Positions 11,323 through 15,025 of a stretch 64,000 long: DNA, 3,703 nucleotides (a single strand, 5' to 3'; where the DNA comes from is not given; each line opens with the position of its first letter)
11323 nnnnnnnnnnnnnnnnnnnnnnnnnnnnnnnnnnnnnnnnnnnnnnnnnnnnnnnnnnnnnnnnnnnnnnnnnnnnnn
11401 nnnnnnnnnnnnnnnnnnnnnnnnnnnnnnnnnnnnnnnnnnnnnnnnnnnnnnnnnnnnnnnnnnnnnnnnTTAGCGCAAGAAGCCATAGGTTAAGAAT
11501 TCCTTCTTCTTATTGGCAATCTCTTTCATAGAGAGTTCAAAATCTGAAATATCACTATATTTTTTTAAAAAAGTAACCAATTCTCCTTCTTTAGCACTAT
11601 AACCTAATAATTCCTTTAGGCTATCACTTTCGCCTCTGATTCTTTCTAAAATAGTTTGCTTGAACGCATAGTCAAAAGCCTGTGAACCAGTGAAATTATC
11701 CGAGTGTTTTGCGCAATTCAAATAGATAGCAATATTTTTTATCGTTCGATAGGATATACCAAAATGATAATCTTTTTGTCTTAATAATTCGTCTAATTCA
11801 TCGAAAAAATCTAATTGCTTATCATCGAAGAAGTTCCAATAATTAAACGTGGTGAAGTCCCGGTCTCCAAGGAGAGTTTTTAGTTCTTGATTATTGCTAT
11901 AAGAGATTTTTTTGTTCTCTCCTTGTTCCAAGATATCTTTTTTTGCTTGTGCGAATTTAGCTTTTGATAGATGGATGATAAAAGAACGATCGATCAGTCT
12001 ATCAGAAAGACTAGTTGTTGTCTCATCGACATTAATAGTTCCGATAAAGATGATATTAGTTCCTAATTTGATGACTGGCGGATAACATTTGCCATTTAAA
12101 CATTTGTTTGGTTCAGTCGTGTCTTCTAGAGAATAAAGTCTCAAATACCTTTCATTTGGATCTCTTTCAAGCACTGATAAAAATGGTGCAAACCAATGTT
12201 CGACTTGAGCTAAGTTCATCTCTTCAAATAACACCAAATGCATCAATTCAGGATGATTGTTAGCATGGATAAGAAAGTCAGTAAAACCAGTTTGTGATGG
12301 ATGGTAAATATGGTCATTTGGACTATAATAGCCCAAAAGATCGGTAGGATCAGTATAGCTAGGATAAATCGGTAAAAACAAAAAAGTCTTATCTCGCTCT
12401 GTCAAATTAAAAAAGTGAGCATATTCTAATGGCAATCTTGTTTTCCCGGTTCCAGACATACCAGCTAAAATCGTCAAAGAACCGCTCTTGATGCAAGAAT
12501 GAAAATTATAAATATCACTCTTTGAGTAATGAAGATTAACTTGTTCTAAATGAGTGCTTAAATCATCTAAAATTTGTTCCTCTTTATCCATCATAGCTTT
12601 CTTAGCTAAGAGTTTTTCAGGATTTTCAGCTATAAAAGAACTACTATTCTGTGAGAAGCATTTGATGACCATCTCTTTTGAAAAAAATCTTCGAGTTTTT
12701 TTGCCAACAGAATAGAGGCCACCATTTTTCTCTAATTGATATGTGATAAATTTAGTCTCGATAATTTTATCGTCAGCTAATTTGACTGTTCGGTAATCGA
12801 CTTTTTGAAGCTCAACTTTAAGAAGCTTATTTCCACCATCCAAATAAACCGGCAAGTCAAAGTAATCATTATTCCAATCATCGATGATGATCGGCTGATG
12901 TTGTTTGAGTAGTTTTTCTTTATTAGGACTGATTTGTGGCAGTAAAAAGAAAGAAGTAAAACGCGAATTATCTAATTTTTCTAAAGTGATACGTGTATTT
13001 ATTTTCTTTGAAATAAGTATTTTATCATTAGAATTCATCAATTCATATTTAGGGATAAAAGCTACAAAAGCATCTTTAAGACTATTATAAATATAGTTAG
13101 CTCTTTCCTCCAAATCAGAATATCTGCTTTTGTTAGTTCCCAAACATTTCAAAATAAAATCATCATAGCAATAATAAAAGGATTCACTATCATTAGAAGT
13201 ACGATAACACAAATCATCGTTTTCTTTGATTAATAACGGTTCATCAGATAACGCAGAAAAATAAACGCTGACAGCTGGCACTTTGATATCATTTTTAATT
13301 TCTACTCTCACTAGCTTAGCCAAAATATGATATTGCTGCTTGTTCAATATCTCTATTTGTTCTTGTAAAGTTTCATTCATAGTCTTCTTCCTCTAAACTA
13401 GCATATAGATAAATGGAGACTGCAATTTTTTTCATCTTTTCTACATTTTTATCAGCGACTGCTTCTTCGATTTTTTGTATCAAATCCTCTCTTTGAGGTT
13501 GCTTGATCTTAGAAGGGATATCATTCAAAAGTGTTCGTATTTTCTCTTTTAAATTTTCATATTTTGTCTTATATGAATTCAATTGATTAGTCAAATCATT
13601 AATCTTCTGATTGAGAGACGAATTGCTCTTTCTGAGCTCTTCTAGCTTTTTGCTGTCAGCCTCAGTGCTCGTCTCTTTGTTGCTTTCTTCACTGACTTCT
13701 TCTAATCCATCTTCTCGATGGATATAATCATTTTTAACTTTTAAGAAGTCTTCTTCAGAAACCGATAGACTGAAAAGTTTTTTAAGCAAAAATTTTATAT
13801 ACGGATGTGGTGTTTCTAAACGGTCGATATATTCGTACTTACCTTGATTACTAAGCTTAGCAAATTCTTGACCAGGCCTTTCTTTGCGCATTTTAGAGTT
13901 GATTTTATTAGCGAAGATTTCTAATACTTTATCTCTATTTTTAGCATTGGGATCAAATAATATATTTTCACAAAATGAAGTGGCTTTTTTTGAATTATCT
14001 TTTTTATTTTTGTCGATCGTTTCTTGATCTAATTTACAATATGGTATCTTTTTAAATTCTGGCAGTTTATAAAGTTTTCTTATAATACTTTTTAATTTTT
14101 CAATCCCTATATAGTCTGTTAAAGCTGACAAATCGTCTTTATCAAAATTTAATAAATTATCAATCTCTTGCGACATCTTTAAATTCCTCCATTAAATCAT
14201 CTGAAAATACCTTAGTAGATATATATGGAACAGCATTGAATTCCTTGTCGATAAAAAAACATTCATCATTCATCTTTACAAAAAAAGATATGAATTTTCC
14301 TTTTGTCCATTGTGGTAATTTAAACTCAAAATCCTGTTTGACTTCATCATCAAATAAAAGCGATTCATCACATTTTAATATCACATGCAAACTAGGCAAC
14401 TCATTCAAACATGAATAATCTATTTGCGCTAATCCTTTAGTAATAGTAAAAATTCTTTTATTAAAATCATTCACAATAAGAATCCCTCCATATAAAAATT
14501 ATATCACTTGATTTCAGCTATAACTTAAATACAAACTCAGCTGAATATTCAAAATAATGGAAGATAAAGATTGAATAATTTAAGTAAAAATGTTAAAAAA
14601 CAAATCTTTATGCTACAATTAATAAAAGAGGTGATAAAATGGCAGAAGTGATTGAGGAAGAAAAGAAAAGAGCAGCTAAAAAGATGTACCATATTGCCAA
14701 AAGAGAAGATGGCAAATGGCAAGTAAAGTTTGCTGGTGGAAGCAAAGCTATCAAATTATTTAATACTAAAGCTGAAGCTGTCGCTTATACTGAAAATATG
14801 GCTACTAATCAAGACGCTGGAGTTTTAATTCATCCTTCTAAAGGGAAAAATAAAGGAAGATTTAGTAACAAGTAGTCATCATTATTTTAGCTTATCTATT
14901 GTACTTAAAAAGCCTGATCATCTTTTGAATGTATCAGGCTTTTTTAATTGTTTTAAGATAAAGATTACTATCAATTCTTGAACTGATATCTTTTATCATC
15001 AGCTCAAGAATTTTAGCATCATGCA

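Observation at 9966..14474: Four-gene McrBC-like restriction operon with two extra upstream genes of unknown function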

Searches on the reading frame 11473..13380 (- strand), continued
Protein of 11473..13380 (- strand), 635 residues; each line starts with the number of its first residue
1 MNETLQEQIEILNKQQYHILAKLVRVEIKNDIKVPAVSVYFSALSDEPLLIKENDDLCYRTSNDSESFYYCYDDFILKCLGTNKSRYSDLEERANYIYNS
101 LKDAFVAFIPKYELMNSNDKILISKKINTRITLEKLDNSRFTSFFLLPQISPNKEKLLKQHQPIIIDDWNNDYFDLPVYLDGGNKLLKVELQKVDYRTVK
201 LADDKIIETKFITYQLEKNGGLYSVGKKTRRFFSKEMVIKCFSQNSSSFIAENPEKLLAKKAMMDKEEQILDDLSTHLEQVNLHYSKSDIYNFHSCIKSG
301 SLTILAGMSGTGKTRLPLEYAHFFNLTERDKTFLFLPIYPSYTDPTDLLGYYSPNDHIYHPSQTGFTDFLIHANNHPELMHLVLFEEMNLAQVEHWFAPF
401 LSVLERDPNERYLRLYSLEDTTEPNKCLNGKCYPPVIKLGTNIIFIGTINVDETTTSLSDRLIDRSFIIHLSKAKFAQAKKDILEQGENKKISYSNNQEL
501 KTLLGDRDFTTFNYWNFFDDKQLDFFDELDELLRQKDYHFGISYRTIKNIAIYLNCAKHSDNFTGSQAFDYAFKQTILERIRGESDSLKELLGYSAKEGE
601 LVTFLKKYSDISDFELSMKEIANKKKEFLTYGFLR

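Call 90: search_protein_families(library=padloc, proteins=[L007:4967-6001:+, L007:6001-8016:+, L007:8003-9739:+, L041:2965-4041:+, L041:4056-6056:+, L041:6043-7854:+, L032:4641-6566:+, L067:4179-6281:+], max_evalue=0.001)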
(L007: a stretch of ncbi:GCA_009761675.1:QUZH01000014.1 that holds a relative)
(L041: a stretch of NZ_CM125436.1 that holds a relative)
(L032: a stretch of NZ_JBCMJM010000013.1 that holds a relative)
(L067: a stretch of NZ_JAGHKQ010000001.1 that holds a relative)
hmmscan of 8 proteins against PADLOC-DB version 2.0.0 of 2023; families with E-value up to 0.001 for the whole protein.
L007:4967-6001:+ (345 aa): 0 families

L007:6001-8016:+ (672 aa): 1 family
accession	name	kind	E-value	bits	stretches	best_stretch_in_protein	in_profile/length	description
PDLC04547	PDC-M26A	-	7.4e-41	138.5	2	319-459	310-445/724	-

L007:8003-9739:+ (579 aa): 0 families

L041:2965-4041:+ (359 aa): 1 family
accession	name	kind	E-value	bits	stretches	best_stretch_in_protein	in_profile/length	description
PDLC03868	LmuB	-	0.00093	15.6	0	103-274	269-441/1035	-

L041:4056-6056:+ (667 aa): 2 families
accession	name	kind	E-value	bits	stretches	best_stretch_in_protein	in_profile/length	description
PDLC04547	PDC-M26A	-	7.4e-47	158.3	2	314-460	311-449/724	-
PDLC04140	mad8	-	2.9e-05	21.8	1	324-421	16-95/314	mads_8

L041:6043-7854:+ (604 aa): 1 family
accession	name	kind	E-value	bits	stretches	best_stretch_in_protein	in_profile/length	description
PDLC04548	PDC-M26B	-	0.00015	17.9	0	384-409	565-590/857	-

L032:4641-6566:+ (642 aa): 1 family
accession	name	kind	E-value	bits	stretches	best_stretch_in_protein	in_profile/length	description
PDLC04547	PDC-M26A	-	1.4e-29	101.2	2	262-427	286-444/724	-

L067:4179-6281:+ (701 aa): 2 families
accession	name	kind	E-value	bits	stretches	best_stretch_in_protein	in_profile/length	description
PDLC04547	PDC-M26A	-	2.9e-60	202.6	2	342-477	300-431/724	-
PDLC04140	mad8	-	0.00013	19.7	1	362-414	15-67/314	mads_8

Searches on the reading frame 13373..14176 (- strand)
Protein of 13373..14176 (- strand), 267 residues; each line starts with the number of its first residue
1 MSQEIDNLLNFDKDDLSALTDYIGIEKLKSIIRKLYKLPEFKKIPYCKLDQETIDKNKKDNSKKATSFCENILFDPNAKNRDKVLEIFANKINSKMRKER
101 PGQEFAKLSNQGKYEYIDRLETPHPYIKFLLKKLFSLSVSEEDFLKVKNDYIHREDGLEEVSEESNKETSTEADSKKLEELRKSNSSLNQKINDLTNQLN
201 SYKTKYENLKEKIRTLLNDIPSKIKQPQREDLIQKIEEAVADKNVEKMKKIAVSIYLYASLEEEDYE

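Call 3: search_protein_families(library=pfam, proteins=[window:13373-14176:-], max_evalue=1)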
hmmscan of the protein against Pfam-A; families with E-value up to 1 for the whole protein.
window:13373-14176:- (267 aa): 15 families
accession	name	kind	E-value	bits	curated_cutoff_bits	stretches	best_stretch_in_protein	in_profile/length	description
PF06810.17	Phage_scaffold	-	0.0035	17.8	35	1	155-245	13-99/170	Phage capsid assembly scaffolding protein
PF06005.17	ZapB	-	0.0056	17.6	31.5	1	177-218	26-67/71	Cell division protein ZapB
PF06103.16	DUF948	-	0.0062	17.1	37.2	1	178-226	21-69/89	Bacterial protein of unknown function (DUF948)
PF15035.11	Rootletin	-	0.0069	16.9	36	1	157-241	56-142/188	Ciliary rootlet component, centrosome cohesion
PF09762.14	CCDC93_CC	-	0.0098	15.4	30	1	135-250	96-220/429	CCDC93 coiled-coil domain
PF04350.18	PilO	-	0.017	15.7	22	1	182-246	5-69/145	Pilus assembly protein, PilO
PF07558.16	Shugoshin_N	-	0.026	14.8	30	1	175-209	6-40/45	Shugoshin N-terminal coiled-coil region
PF14357.11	DUF4404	-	0.056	14.5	27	1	188-240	1-57/83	Domain of unknown function (DUF4404)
PF18595.6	Nuf2_DHR10-like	-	0.14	12.6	28.4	1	137-219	21-100/117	Nuf2, DHR10-like domain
PF06785.16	UPF0242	-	0.15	12.5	33.5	1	144-232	60-145/194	Uncharacterised protein family (UPF0242) N-terminus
PF07817.19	GLE1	-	0.22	11.2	24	1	175-248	14-86/250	GLE1-like protein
PF11951.13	Fungal_trans_2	-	0.29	10.4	21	1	192-263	203-280/384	Fungal specific transcription factor domain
PF23041.1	DUF7036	-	0.3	12.1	27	0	207-258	9-57/93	Domain of unknown function (DUF7036)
PF04977.20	DivIC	-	0.83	9.9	28.9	2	179-215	27-63/80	Septum formation initiator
PF01017.26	STAT_alpha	-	0.84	10.1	27.5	1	176-261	2-85/167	STAT transcription factor, coiled-coil domain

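Call 4: search_protein_families(library=padloc, proteins=[window:13373-14176:-], max_evalue=1)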
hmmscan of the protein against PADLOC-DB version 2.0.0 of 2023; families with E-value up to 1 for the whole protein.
window:13373-14176:- (267 aa): 5 families
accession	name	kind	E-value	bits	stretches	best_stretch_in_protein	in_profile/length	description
PDLC03864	LmuB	-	0.0053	13.3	1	162-243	398-478/657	-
PDLC04081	SIR2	-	0.021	12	1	196-247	84-134/345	-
PDLC01406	Cas11a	-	0.057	12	0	61-94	47-80/107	CAS-I-A; effector_SS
PDLC00006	DruC1|DruC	-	0.072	9.5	1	143-238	204-297/626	Unknown function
PDLC04407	PDC-M09A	-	0.73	7.3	0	167-225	24-82/282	-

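Call 5: search_protein_families(library=ncbifam, proteins=[window:13373-14176:-], max_evalue=1)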
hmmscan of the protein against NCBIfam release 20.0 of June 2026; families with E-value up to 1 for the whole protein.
window:13373-14176:- (267 aa): 12 families
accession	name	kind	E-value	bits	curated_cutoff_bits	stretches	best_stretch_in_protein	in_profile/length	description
NF045487.1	ASRP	equivalog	0.00014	20.7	300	1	139-244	153-259/593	archaea-specific SMC-related protein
NF038218.1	IcmG_DotF_IVB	equivalog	0.00037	20.3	200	1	165-254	113-203/266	type IVB secretion system protein IcmG/DotF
NF038345.1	wall_hydro_RipC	exception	0.019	14.3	425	1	163-228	154-219/362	peptidoglycan hydrolase RipC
NF001248.0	PRK00218.1-4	equivalog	0.02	14.7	225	1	175-225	94-144/207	high frequency lysogenization protein HflD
TIGR04320.1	Surf_Exclu_PgrA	domain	0.034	13.5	70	1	142-242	230-330/360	SEC10/PgrA surface exclusion domain-containing protein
NF049873.2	cytotoxin_MakE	exception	0.054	12.5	360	1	167-249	94-176/352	alpha-pore-forming cytotoxin subunit MakE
TIGR04211.1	SH3_and_anchor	equivalog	0.093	12.3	65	1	161-214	58-118/198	TIGR04211 family SH3 domain-containing protein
TIGR03723.1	T6A_TsaD_YgjD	equivalog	0.11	11.6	296.1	1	178-252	181-255/314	tRNA (adenosine(37)-N6)-threonylcarbamoyltransferase complex transferase subunit TsaD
TIGR00998.1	8a0101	subfamily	0.13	11.1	390.8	1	146-244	58-153/334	EmrA/EmrK family multidrug efflux transporter periplasmic adaptor subunit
TIGR00329.1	gcp_kae1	subfamily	0.14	11.4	207.8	1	176-251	178-253/305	tRNA (adenosine(37)-N6)-threonylcarbamoyltransferase complex transferase subunit TsaD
NF004428.0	PRK05771.2-1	equivalog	0.42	8.6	766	1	158-242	34-119/680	V-type ATP synthase subunit I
NF041248.1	T6SS_IglG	exception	0.54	10.1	200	1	175-205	9-39/173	type VI secretion system PAAR-like protein IglG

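Call 43: find_homologous_proteins(query=window:13373-14176:-, max_evalue=0.001)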
Query window:13373-14176:- (267 aa): 1 proteins with E <= 0.001 among 1950 candidates.
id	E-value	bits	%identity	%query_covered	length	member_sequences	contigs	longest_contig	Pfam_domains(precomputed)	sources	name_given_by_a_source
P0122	8.2e-162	554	100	100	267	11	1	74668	-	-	-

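Call 86: search_solved_structures(query=A8, max_evalue=1)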
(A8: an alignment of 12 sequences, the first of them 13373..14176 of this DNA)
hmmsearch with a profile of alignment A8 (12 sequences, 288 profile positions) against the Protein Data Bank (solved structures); distinct sequences matched with E-value up to 1: 74 (the best 60 are shown).
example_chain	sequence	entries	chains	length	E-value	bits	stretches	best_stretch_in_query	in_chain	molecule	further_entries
9h2j_N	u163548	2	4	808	1.1e-05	28.5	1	89-259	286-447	Protein Ac66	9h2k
6pfp_A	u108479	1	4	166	4.9e-05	26.4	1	130-262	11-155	Myosin-7 fused to GP7 and EB1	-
5cj0_A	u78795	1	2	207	0.00083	22.4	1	110-237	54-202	Xrcc4-MYH7-(1631-1692) chimera protein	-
7m3p_A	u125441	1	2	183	0.0011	22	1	110-223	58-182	Xrcc4-Spc110p(164-207)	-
8p4y_A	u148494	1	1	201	0.0029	20.6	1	134-234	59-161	Protein origami triangle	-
2jee_A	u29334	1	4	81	0.0057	19.6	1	173-226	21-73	CELL DIVISION PROTEIN ZAPB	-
5wlq_A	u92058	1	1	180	0.017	18.1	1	164-262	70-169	Capsid assembly scaffolding protein,Myosin-7,Microtubule-associated protein RP/EB family m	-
5xg2_A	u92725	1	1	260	0.022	17.7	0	175-247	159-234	Chromosome partition protein Smc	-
9jqr_G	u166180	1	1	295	0.026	17.5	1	115-206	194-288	Vgamma9 T cell receptor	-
1eq7_A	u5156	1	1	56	0.026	17.5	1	179-225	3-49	OUTER MEMBRANE LIPOPROTEIN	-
5t01_A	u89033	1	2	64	0.028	17.4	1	157-210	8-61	Transcription factor AP-1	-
2oqq_A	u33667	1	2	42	0.03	17.3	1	190-221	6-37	Transcription factor HY5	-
4zry_B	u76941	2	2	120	0.033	17.1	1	174-248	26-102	Keratin, type II cytoskeletal 1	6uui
9rld_L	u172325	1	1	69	0.034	17.1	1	179-226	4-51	Major outer membrane lipoprotein Lpp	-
1t2k_C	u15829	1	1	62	0.048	16.6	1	159-210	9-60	Transcription factor AP-1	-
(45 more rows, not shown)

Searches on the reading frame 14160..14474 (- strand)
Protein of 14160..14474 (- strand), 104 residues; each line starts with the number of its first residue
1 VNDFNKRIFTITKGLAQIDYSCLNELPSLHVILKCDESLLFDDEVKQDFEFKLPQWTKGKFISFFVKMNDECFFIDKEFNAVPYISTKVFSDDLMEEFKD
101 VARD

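Call 3: search_protein_families(library=pfam, proteins=[window:14160-14474:-], max_evalue=1)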
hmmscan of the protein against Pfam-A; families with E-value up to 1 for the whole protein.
window:14160-14474:- (104 aa): 0 families

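Call 4: search_protein_families(library=padloc, proteins=[window:14160-14474:-], max_evalue=1)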
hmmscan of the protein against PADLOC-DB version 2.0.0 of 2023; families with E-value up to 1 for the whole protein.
window:14160-14474:- (104 aa): 0 families

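Call 5: search_protein_families(library=ncbifam, proteins=[window:14160-14474:-], max_evalue=1)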
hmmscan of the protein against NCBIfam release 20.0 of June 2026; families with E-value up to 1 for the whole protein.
window:14160-14474:- (104 aa): 0 families

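Call 42: find_homologous_proteins(query=window:14160-14474:-, max_evalue=0.01)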
Query window:14160-14474:- (104 aa): 1 proteins with E <= 0.01 among 3 candidates.
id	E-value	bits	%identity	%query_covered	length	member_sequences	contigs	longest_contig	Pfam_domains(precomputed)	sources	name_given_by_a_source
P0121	2.2e-62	226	99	100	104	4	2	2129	-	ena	-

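Call 73: predict_structure(alignment_id=A7)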
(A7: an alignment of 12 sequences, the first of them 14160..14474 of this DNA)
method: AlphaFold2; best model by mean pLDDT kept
length: 104 residues; sequences in the alignment: 12
mean_pLDDT: 84.3   pTM: 0.69
mean pLDDT of the five models: 84.3, 82.4, 82.3, 81.0, 80.5
residues with pLDDT >= 90: 73; 70-90: 3; 50-70: 21; < 50: 7
segments of 3 or more residues with pLDDT < 50: 1-4
pLDDT, mean of each block of 10 residues (from residue 1): 66 95 93 97 96 96 96 95 60 59 59
secondary structure, 60 per line:
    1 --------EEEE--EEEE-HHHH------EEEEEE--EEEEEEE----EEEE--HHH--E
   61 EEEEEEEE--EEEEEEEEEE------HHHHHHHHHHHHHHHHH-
elements in order: E9-12 E15-18 H20-23 E30-35 E38-44 E49-52 E60-68 E71-80 H87-103

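Call 75: search_protein_representatives(alignment_id=A7)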
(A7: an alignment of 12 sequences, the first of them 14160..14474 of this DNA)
Query: 12 sequences, 104 profile positions. Proteins with E-value up to 0.001 (for the whole library): 29; up to 1e-10: 12; up to 1e-30: 0. The best 29 are listed.
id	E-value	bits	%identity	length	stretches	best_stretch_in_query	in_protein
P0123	8.5e-27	109.5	-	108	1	1-103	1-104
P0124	8.7e-26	106.2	-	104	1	1-103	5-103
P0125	1.3e-25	105.7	-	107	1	1-103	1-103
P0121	1.3e-24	102.5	-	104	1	1-103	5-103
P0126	1.4e-23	99.1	-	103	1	1-103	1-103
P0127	4.7e-23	97.4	-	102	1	1-102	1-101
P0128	7.1e-23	96.9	-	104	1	1-103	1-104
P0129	4.5e-21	91.1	-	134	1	1-103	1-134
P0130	2.9e-19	85.3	-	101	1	1-103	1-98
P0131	1.2e-17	80.1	-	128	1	1-103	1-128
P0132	3.6e-16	75.3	-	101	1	1-103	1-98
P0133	7.1e-11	58.3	-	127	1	1-103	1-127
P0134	3.0e-10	56.3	-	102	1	1-102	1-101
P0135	3.9e-10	55.9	-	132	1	1-103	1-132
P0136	2.7e-08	50.0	-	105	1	5-102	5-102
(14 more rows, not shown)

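Call 76: fold_search(model_id=the predicted structure, library=pdb)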
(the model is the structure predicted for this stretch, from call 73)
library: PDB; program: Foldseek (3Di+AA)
matches with E <= 10: 791; with E <= 0.001: 0
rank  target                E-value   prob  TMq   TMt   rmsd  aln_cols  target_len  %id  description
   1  4dnl                  5.2e-02  0.60  0.27  0.22   8.3        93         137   14  Crystal structure of a C2 domain of a protein kinase C alpha (PRKCA) from Homo sapiens at 1.90 A resolution (released 2012-02-22)
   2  9c5f_B                9.3e-02  0.38  0.26  0.21   9.0       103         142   13  Crystal Structure Analysis of human PRKCB (released 2026-01-21)
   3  6uwa                  1.6e-01  0.47  0.29  0.20   8.2        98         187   16  Mouse PKC C1B and C2 domains (released 2020-12-09)
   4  8se2_A                1.8e-01  0.44  0.28  0.07   8.0        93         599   13  Structure of Full-length Human Protein Kinase C Beta 1 (PKCBI) in the Active and Inactive Conformation Soaked in Manga (released 2025-08-20)
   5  6yax_BBB              1.9e-01  0.91  0.44  0.30   4.0        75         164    5  Crystal structure of CD32b (Fc Gamma Receptor IIb) in complex with Human IgG1 Fab fragment (5C05) (released 2021-10-06)
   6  6mvg_C                1.9e-01  0.85  0.40  0.08   4.0        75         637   12  Crystal structure of FMN-binding beta-glucuronidase from Ruminococcus gnavus (released 2019-01-30)
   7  5vu0_C                2.1e-01  0.87  0.43  0.30   3.9        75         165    7  Crystal structure of the complex between afucosylated/galactosylated human IgG1 Fc and Fc gamma receptor IIIa (CD16A)  (released 2018-05-23)
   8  8se3                  2.1e-01  0.30  0.26  0.07   7.7        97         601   14  Structure of Full-length Human Protein Kinase C Beta 1 (PKCBI) in the Active Conformation (released 2025-08-20)
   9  1t89_C                2.2e-01  0.80  0.40  0.28   4.8        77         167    9  CRYSTAL STRUCTURE OF A HUMAN TYPE III FC GAMMA RECEPTOR IN COMPLEX WITH AN FC FRAGMENT OF IGG1 (HEXAGONAL) (released 2004-09-14)
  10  6yax_AAA              2.5e-01  0.85  0.44  0.30   4.3        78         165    5  Crystal structure of CD32b (Fc Gamma Receptor IIb) in complex with Human IgG1 Fab fragment (5C05) (released 2021-10-06)
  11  8k7t_A                2.5e-01  0.75  0.44  0.25  11.5       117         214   11  Mouse Fc epsilon RI in complex with mIgE Fc (released 2024-07-17)
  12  6mvg_A                2.5e-01  0.72  0.39  0.08   6.0        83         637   12  Crystal structure of FMN-binding beta-glucuronidase from Ruminococcus gnavus (released 2019-01-30)
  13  2cjs_A                2.5e-01  0.35  0.25  0.18   6.5        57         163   16  Structural Basis for a Munc13-1 Homodimer - Munc13-1 - RIM Heterodimer Switch: C2-domains as Versatile Protein-Protein (released 2006-06-07)
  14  1j88_A                2.6e-01  0.84  0.42  0.29   4.3        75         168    8  HUMAN HIGH AFFINITY FC RECEPTOR FC(EPSILON)RI(ALPHA), TETRAGONAL CRYSTAL FORM 1 (released 2001-08-29)
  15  3wn5_F                2.6e-01  0.84  0.38  0.25   3.5        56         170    5  Crystal structure of asymmetrically engineered Fc variant in complex with FcgRIIIa (released 2014-11-19)
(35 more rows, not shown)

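Call 87: search_solved_structures(query=A7, max_evalue=10)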
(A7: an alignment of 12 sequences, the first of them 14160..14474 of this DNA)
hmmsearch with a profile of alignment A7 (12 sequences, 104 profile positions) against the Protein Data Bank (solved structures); distinct sequences matched with E-value up to 10: 8.
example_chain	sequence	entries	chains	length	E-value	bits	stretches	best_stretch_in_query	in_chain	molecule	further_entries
5hj5_A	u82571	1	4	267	0.071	16.5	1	8-50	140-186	Glucosamine-6-phosphate deaminase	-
4r7t_A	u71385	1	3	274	0.072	16.5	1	8-50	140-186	Glucosamine-6-phosphate deaminase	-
1cd5_A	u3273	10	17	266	1.3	12.4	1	8-50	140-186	PROTEIN (GLUCOSAMINE 6-PHOSPHATE DEAMINASE) | GLUCOSAMINE 6-PHOSPHATE DEAMINASE | GLUCOSAMINE-6-PHOSPHATE DEAMINASE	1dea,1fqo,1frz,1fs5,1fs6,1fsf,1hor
7ezg_A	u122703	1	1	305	1.6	12.1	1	43-93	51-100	tRNA N(3)-methylcytidine methyltransferase METTL6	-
2dq7_X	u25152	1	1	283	1.7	12.1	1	47-80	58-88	Proto-oncogene tyrosine-protein kinase Fyn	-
8owx_A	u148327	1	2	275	6.7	10.2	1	43-93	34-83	tRNA N(3)-methylcytidine methyltransferase METTL6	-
8p7b_A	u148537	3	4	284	7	10.1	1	43-93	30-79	tRNA N(3)-methylcytidine methyltransferase METTL6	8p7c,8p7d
7f1e_A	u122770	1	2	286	7.3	10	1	43-93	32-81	tRNA N(3)-methylcytidine methyltransferase METTL6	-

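Call 93: fold_search(model_id=the predicted structure, library=viral)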
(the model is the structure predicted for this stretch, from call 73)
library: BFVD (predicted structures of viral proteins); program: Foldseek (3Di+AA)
matches with E <= 10: 676; with E <= 0.001: 0
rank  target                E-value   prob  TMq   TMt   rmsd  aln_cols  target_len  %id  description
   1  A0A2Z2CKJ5            2.7e-02  1.00  0.46  0.05   4.9        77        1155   17  Envelopment polyprotein [Pidgey virus]
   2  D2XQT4                2.7e-02  0.99  0.48  0.15   4.2        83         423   11  ORFR1 [Macaca mulatta rhadinovirus]
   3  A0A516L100            1.1e-01  0.84  0.42  0.08   9.7       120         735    9  (no name in the UniProt tables at hand)
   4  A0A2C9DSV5            1.2e-01  0.80  0.39  0.16  11.0       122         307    6  CD200-like protein [Western grey kangaroopox virus]
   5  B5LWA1                1.5e-01  0.92  0.48  0.14   7.2       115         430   10  Uncharacterized protein [Feldmannia species virus]
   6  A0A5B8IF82            1.5e-01  0.80  0.44  0.11   5.9        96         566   14  Uncharacterized protein [Mimiviridae sp. ChoanoV1]
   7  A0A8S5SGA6            1.6e-01  0.87  0.44  0.07  15.8       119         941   14  Tail fiber protein [Siphoviridae sp. ctzyE57]
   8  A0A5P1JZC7            1.8e-01  0.96  0.49  0.20   6.1        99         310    7  CD2 homolog (Fragment) [African swine fever virus]
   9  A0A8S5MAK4            1.9e-01  0.75  0.37  0.12  17.4       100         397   15  Uncharacterized protein [Myoviridae sp. ctNQr16]
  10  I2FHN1                1.9e-01  0.72  0.40  0.14   7.3       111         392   11  Membrane glycoprotein (Fragment) [SFTS virus Mao]
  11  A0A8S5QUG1            2.1e-01  0.21  0.26  0.11   6.1        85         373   12  Uncharacterized protein [CrAss-like virus sp. ctDAq1]
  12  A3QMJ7                2.2e-01  0.90  0.46  0.10   4.8        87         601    9  ORF25 [Cyprinid herpesvirus 3]
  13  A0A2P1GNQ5            2.2e-01  0.84  0.42  0.10   7.0        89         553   11  Uncharacterized protein (Fragment) [Wenling gobies fish astro-like virus]
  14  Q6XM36                2.2e-01  0.77  0.39  0.09   4.3        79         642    5  FirrV-1-A51 [Feldmannia irregularis virus a]
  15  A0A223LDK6            2.5e-01  0.97  0.53  0.27   4.5        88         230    6  Uncharacterized protein [Bacillus phage PBS1]
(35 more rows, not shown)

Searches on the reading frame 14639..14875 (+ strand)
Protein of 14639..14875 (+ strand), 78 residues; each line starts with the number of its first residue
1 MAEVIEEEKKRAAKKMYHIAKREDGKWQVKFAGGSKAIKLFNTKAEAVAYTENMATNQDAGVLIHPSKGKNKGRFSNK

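Call 65: search_protein_families(library=pfam, proteins=[window:14639-14875:+], max_evalue=0.001)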
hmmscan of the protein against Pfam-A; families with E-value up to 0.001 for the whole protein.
window:14639-14875:+ (78 aa): 1 family
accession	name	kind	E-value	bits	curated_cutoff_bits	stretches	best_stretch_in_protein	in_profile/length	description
PF09954.14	DUF2188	-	1.3e-14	54.5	22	1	17-74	1-59/62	Uncharacterized protein conserved in bacteria (DUF2188)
